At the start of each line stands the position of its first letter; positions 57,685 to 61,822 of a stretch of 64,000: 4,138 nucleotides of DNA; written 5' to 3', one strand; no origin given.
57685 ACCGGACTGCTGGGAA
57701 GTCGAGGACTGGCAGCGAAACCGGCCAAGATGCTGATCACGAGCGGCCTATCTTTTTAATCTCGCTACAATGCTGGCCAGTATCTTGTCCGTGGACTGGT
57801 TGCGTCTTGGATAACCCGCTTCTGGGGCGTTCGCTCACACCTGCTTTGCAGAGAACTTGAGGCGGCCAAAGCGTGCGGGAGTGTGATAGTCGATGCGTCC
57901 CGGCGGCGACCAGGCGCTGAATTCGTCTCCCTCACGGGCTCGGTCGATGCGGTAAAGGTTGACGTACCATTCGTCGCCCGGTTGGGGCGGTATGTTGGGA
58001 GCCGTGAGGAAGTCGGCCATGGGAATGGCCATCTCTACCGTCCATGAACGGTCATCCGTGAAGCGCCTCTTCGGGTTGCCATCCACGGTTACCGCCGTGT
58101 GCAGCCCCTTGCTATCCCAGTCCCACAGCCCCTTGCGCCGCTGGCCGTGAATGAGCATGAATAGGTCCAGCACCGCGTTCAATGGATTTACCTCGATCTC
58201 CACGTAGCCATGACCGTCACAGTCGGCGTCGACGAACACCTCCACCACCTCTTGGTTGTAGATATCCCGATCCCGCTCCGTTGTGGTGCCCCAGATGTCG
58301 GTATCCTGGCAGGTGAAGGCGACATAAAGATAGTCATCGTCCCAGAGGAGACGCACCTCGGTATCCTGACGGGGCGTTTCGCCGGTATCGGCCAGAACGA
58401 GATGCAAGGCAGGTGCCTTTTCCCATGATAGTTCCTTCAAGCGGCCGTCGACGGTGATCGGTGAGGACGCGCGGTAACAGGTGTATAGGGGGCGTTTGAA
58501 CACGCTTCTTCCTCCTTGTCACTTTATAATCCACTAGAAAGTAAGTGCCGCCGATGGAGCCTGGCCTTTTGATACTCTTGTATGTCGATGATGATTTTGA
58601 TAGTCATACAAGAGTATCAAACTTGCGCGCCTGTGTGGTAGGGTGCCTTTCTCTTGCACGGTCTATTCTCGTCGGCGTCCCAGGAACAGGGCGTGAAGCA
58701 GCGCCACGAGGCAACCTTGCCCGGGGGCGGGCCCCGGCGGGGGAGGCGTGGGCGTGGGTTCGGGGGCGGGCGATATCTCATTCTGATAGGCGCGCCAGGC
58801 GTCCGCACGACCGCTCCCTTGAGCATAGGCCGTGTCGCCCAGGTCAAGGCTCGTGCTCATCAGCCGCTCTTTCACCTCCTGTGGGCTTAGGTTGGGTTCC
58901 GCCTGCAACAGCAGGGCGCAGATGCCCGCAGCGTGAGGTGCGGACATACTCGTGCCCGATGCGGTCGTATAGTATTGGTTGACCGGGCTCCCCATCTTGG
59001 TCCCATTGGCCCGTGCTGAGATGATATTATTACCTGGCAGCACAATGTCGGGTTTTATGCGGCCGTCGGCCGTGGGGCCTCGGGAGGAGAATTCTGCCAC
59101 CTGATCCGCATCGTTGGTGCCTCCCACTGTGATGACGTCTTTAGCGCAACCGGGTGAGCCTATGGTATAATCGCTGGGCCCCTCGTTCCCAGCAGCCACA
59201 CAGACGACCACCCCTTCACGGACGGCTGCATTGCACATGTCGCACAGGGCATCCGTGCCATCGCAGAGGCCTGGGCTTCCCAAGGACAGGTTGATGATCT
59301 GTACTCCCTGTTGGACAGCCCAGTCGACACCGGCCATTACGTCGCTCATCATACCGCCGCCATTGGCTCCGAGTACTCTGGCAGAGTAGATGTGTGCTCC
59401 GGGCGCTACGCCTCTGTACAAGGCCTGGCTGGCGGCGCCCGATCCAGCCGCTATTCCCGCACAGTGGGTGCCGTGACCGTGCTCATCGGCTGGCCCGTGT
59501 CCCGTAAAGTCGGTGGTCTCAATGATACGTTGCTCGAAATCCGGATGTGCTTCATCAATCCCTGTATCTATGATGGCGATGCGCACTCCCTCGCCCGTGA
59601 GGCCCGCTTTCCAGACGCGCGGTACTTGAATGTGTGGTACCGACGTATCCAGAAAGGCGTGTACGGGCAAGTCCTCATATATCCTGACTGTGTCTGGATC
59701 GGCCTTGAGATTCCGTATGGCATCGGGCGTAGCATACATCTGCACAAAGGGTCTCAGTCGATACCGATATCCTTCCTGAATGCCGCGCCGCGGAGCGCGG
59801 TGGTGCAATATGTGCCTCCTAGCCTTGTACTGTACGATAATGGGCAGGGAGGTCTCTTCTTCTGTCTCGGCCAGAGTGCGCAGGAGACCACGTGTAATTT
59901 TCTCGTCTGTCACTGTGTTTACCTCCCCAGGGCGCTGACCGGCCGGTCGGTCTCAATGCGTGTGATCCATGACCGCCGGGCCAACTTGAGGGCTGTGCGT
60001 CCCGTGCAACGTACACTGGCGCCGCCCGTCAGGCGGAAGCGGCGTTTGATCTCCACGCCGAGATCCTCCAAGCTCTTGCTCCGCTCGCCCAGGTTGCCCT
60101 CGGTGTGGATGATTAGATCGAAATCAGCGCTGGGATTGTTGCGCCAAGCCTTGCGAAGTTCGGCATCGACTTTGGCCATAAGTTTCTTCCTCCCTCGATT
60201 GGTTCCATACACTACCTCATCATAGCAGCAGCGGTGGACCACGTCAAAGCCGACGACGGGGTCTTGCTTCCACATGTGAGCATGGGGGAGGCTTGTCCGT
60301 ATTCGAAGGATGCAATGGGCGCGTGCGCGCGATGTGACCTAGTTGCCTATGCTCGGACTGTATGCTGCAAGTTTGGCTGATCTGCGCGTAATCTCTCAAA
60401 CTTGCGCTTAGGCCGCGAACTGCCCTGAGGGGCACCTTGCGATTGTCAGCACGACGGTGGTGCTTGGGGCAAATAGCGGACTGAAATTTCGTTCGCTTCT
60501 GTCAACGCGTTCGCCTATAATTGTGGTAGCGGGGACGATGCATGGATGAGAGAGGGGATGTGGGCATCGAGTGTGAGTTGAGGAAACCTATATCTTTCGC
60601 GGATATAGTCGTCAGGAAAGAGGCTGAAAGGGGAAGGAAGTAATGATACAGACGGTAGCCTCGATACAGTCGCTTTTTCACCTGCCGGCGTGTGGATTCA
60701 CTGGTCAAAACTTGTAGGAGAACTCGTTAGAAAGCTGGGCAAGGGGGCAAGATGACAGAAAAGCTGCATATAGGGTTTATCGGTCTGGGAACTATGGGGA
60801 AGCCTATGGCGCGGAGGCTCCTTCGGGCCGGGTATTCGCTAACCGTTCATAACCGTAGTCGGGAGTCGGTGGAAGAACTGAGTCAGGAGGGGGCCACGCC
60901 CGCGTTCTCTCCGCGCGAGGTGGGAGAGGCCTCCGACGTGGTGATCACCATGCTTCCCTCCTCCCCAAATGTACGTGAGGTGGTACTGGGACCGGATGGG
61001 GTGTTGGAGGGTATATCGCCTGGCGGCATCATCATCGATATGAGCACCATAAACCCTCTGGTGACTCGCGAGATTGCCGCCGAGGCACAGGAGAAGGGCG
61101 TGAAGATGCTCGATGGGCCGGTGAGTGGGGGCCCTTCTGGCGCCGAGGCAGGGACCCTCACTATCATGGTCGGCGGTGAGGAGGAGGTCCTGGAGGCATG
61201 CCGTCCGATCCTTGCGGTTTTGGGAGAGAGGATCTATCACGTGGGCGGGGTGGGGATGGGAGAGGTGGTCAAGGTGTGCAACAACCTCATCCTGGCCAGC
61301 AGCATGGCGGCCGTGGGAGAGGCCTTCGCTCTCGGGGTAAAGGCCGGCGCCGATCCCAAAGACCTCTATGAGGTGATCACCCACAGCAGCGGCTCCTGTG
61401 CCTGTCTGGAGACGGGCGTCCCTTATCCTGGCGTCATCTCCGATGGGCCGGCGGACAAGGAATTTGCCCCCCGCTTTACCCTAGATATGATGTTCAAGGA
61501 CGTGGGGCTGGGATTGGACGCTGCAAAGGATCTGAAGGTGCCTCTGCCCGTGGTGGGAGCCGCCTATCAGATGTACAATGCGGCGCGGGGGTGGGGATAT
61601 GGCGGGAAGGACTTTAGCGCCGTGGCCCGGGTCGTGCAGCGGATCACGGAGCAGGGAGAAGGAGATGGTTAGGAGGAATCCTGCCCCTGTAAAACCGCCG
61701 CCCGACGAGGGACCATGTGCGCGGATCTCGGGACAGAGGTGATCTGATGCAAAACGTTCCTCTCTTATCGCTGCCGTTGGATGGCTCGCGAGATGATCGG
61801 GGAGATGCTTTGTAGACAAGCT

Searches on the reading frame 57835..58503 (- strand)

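Call 24: search_protein_families(library=ncbifam, proteins=[window:57835-58503:-], max_evalue=0.001)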
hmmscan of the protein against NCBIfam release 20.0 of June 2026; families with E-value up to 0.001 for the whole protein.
window:57835-58503:- (222 aa): 0 families

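Call 73: search_protein_families(library=pfam, proteins=[window:57835-58503:-], max_evalue=0.001)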
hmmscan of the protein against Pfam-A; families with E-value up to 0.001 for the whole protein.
window:57835-58503:- (222 aa): 2 families
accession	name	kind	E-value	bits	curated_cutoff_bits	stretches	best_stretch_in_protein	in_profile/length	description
PF06452.16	CBM9_1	-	3.4e-14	53.6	23.4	1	18-217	1-182/185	Carbohydrate family 9 binding domain-like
PF16011.10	CBM9_2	-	1.8e-08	34.8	25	1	48-217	31-199/199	Carbohydrate-binding family 9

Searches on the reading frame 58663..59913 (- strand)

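Call 24: search_protein_families(library=ncbifam, proteins=[window:58663-59913:-], max_evalue=0.001)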
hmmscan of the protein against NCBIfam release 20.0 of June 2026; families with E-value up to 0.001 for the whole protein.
window:58663-59913:- (416 aa): 9 families
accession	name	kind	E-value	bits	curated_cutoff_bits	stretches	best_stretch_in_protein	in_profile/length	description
TIGR03921.1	T7SS_mycosin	equivalog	3.6e-49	167.8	278.75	1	96-392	2-305/353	type VII secretion-associated serine protease mycosin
NF040553.1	SGO_0316_fam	subfamily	7.5e-27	93.5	1400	2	267-351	648-723/1486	SGO_0316/SGO_0317 family LPXTG-anchored serine peptidase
NF040809.1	germ_prot_CspBA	exception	8.9e-23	79.9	1250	2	249-337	394-474/1099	bifunctional germination protease/germinant receptor pseudoprotease CspBA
NF033595.1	denti_PrtP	equivalog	9.5e-23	80.6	300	1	201-376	336-502/606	dentilisin complex serine proteinase subunit PrtP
NF049966.1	QH_SP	equivalog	3.9e-21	75.4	165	1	111-354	1-210/219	subtilisin-like serine protease QhpE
NF040808.2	CspC_non_triad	exception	1.1e-19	70.3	675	2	247-337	417-499/556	bile acid germinant receptor pseudoprotease CspC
NF042956.1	IteS_antiphage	equivalog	8.7e-13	47.4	900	1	111-338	258-511/747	S8 family anti-phage peptidase IteS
NF051851.1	AtpSerPepEprS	equivalog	1.7e-10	39.6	1700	2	313-365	295-346/988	autotransporter serine peptidase EprS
TIGR03895.1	protease_PatA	subfamily_domain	6.8e-10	38.3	421.05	1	191-355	45-200/606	PatA/PatG family cyanobactin maturation protease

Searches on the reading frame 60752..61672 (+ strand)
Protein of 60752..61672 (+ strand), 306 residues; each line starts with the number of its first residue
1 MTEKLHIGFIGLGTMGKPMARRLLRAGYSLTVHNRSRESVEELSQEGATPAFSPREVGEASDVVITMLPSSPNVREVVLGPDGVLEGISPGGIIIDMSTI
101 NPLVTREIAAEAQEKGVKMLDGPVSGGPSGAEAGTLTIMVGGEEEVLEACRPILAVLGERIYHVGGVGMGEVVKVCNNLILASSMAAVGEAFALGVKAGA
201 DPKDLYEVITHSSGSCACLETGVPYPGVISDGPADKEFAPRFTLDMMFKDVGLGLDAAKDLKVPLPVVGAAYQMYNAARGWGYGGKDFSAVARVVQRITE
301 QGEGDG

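Call 24: search_protein_families(library=ncbifam, proteins=[window:60752-61672:+], max_evalue=0.001)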
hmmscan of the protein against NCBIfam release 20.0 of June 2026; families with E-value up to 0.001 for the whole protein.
window:60752-61672:+ (306 aa): 15 families
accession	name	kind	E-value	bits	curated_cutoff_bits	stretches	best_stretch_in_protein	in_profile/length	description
TIGR01692.1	HIBADH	equivalog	1.8e-91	306.5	291.6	1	9-294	1-286/288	3-hydroxyisobutyrate dehydrogenase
NF008592.0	PRK11559.1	equivalog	4.9e-86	288.7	397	1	5-299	3-290/296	2-hydroxy-3-oxopropionate reductase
TIGR01505.1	tartro_sem_red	equivalog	1.4e-82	277.3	340.75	1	7-300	2-288/291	2-hydroxy-3-oxopropionate reductase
NF012005.0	PRK15461.1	equivalog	3.6e-66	223.4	348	1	6-296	3-287/298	sulfolactaldehyde 3-reductase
NF043037.1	ThreonDh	equivalog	7.1e-65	219.3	350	1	5-298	3-290/297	L-threonate dehydrogenase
NF011633.0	PRK15059.1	equivalog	1.5e-55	188.5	451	1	6-295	2-283/292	2-hydroxy-3-oxopropionate reductase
NF007161.0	PRK09599.1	subfamily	1.4e-27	96.7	271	1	6-197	2-196/302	NADP-dependent phosphogluconate dehydrogenase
TIGR00872.1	gnd_rel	equivalog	3.3e-21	75.8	297.2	1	6-201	2-198/299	phosphogluconate dehydrogenase (NAD(+)-dependent, decarboxylating)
NF006765.0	PRK09287.1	equivalog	6.4e-19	68.2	413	1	4-203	3-213/476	NADP-dependent phosphogluconate dehydrogenase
TIGR00873.1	gnd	equivalog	1.7e-15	56.8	426.7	1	7-194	2-199/467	decarboxylating NADP(+)-dependent phosphogluconate dehydrogenase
TIGR03026.1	NDP-sugDHase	subfamily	4.2e-06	25.8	189.8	0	72-225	94-260/413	nucleotide sugar dehydrogenase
TIGR00507.1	aroE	equivalog_domain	9.2e-05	21.7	200.2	1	4-122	117-236/270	shikimate dehydrogenase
NF006802.0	PRK09310.1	equivalog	0.00013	20.9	598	1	5-75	333-405/477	bifunctional 3-dehydroquinate dehydratase/shikimate dehydrogenase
TIGR00112.1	proC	equivalog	0.00053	19.7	196.75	1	7-66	1-65/263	pyrroline-5-carboxylate reductase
NF042925.1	FHMPC_DH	equivalog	0.00086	18.7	500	0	6-45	2-41/304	5-formyl-3-hydroxy-2-methylpyridine 4-carboxylate 5-dehydrogenase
